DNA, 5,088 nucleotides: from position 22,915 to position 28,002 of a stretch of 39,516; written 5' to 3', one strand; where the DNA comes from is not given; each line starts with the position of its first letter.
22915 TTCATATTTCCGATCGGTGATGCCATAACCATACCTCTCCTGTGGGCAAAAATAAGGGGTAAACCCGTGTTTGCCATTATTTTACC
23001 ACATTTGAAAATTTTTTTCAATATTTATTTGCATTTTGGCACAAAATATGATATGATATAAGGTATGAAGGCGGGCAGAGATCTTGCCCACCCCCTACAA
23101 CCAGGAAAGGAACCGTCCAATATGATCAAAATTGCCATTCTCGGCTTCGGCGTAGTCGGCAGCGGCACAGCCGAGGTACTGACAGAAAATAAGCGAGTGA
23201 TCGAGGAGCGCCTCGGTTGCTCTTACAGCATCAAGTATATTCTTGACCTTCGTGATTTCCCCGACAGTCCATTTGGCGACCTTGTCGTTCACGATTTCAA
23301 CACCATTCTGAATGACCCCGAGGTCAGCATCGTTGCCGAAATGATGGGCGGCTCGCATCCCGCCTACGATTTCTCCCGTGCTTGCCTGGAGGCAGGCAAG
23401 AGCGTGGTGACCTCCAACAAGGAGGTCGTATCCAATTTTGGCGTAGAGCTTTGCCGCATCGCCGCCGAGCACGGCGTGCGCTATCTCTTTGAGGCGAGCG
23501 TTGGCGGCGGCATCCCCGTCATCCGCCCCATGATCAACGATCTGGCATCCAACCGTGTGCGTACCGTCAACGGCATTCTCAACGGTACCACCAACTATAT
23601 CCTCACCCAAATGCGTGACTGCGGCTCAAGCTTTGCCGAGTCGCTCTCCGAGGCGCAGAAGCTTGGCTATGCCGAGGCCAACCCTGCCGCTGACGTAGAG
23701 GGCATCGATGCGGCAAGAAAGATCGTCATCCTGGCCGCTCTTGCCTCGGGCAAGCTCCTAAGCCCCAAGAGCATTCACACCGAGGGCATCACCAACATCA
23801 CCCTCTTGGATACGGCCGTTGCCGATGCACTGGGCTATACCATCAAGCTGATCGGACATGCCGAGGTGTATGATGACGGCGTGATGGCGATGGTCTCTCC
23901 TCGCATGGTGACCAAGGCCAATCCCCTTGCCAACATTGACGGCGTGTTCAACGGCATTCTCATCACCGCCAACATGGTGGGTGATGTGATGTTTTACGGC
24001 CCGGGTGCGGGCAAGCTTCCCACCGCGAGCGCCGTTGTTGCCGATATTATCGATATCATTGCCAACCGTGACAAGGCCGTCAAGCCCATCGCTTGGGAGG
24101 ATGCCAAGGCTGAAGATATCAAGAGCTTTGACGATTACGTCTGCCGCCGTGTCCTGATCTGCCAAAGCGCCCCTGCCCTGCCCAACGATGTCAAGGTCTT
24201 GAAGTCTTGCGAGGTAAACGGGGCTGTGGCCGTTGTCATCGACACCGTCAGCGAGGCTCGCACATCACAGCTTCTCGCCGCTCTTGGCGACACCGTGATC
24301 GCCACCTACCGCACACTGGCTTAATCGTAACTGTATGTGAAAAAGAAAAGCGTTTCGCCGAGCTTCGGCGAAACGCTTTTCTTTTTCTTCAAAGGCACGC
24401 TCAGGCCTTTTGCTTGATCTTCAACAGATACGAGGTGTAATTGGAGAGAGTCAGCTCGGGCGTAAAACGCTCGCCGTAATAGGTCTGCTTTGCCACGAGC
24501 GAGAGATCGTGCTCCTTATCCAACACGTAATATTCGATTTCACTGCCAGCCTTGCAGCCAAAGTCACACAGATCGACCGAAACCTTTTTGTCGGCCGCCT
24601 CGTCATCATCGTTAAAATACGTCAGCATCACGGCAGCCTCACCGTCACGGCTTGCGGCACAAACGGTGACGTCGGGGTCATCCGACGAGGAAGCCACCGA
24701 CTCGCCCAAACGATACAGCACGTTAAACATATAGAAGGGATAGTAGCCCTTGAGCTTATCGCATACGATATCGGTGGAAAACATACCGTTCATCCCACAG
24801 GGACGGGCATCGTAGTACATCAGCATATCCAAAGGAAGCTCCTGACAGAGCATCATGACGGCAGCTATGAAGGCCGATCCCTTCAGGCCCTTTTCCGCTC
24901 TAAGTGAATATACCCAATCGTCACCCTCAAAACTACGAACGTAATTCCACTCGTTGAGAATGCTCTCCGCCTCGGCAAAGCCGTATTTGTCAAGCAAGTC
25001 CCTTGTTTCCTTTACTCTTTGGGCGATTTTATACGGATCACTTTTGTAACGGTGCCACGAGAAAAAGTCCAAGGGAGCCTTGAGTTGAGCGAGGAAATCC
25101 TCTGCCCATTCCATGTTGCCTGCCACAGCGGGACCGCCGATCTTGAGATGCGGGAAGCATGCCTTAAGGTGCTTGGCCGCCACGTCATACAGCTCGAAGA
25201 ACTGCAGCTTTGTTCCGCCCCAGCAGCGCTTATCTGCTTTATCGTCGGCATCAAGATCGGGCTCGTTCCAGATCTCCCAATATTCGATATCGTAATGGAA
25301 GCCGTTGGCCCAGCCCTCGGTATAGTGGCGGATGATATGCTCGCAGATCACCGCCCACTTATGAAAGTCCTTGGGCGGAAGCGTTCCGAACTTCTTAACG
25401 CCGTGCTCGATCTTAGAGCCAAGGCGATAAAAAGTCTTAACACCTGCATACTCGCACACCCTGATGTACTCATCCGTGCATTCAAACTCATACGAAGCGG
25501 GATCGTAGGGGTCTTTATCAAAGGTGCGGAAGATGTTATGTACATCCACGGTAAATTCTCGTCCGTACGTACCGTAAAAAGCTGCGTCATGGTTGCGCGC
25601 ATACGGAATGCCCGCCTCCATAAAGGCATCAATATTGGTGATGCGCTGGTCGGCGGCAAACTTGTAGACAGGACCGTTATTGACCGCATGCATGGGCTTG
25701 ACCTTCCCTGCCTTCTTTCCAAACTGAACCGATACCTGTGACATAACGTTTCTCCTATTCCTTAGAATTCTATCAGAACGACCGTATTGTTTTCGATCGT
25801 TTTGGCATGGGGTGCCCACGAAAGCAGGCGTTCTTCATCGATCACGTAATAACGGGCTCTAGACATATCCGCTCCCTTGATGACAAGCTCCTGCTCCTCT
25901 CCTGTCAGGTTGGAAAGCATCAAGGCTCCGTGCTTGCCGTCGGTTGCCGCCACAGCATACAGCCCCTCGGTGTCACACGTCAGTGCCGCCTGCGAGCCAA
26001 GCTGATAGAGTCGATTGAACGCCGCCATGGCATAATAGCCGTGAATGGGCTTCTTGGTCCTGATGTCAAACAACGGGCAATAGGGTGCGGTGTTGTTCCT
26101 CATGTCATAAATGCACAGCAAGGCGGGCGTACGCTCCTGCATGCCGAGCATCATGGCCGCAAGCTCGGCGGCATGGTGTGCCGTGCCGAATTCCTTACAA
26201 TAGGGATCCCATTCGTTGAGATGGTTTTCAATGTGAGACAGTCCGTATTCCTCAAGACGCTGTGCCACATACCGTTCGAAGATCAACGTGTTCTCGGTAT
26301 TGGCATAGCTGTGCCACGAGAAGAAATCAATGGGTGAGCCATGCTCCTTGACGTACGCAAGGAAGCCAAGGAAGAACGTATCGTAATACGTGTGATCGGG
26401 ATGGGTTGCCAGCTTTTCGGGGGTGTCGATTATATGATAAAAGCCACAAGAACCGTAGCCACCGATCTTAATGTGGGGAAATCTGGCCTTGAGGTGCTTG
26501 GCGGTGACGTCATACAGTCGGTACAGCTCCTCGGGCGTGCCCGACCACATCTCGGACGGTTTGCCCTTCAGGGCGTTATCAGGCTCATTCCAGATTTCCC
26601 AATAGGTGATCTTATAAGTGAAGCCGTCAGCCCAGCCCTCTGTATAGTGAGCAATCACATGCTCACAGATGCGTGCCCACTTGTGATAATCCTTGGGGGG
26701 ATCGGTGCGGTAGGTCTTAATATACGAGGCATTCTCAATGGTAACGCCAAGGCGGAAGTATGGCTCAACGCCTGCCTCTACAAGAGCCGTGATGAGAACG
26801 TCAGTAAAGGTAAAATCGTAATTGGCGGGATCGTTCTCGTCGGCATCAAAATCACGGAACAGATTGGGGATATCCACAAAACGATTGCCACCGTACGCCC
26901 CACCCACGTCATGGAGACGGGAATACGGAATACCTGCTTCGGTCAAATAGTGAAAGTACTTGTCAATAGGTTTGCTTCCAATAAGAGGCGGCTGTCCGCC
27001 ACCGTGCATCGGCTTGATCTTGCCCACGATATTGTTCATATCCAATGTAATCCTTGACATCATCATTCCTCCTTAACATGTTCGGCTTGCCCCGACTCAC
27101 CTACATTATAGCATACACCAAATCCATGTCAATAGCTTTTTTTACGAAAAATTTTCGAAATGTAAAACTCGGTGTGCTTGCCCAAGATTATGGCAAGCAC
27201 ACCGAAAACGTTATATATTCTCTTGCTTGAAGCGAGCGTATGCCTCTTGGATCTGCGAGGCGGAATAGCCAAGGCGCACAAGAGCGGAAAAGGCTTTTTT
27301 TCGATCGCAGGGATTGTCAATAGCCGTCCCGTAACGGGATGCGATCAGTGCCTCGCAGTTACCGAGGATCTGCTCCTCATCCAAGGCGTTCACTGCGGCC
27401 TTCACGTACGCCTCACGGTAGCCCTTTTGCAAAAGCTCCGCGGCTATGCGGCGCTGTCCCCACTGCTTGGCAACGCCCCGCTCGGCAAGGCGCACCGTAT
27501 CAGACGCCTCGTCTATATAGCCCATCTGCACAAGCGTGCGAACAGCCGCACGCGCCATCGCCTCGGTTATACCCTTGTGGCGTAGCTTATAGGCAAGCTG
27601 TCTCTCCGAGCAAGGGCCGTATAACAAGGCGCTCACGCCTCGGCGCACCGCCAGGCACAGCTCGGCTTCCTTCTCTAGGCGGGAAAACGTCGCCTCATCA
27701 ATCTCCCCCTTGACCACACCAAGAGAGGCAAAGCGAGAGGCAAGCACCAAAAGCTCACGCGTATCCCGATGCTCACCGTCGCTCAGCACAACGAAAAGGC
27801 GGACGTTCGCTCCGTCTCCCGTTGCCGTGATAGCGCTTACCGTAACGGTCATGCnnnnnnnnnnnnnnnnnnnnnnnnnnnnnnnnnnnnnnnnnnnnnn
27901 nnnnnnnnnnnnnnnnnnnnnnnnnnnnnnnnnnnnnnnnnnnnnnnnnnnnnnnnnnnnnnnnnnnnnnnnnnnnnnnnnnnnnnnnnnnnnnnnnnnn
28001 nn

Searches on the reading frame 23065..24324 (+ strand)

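Call 68: search_protein_families(library=pfam, proteins=[window:23065-24324:+], max_evalue=0.00001)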
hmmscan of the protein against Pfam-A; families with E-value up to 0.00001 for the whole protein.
window:23065-24324:+ (419 aa): 2 families
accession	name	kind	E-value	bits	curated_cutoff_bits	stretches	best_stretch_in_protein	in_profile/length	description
PF00742.24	Homoserine_dh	-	1.1e-62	211.4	22.9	1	151-329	1-173/173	Homoserine dehydrogenase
PF03447.22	NAD_binding_3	-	3.4e-09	37.9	24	1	27-143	1-116/116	Homoserine dehydrogenase, NAD binding domain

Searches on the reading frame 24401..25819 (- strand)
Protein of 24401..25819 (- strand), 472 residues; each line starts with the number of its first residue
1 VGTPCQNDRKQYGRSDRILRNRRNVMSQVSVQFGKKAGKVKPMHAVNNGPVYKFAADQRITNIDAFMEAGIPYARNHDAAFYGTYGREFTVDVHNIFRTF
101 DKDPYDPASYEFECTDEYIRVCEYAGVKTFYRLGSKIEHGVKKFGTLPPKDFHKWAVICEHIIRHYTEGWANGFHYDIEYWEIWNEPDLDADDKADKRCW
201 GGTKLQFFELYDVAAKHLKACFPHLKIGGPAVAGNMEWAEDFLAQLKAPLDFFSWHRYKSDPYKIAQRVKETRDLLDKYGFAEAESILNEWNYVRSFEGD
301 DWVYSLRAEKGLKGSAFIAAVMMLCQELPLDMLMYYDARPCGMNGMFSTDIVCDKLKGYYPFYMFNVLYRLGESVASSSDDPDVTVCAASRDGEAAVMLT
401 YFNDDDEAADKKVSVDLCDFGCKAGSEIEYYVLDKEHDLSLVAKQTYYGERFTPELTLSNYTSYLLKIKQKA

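Call 68: search_protein_families(library=pfam, proteins=[window:24401-25819:-], max_evalue=0.00001)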
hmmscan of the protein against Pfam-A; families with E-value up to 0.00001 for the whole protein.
window:24401-25819:- (472 aa): 1 family
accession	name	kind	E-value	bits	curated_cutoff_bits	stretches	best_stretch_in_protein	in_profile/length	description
PF01229.23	Glyco_hydro_39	-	1.6e-16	60.6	26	1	102-261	66-229/472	Glycosyl hydrolases family 39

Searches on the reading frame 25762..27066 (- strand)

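Call 68: search_protein_families(library=pfam, proteins=[window:25762-27066:-], max_evalue=0.00001)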
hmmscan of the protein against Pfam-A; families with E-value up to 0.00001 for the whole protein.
window:25762-27066:- (434 aa): 1 family
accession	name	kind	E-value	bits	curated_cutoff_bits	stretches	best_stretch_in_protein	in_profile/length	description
PF01229.23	Glyco_hydro_39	-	2.9e-17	63.1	26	1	78-258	69-230/472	Glycosyl hydrolases family 39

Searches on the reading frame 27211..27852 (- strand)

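Call 68: search_protein_families(library=pfam, proteins=[window:27211-27852:-], max_evalue=0.00001)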
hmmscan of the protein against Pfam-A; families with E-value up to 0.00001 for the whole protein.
window:27211-27852:- (213 aa): 1 family
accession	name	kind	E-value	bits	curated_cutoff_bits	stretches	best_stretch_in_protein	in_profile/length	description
PF02631.22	RecX_HTH2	-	4.5e-07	30.4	26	0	127-144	14-32/42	RecX, second three-helix domain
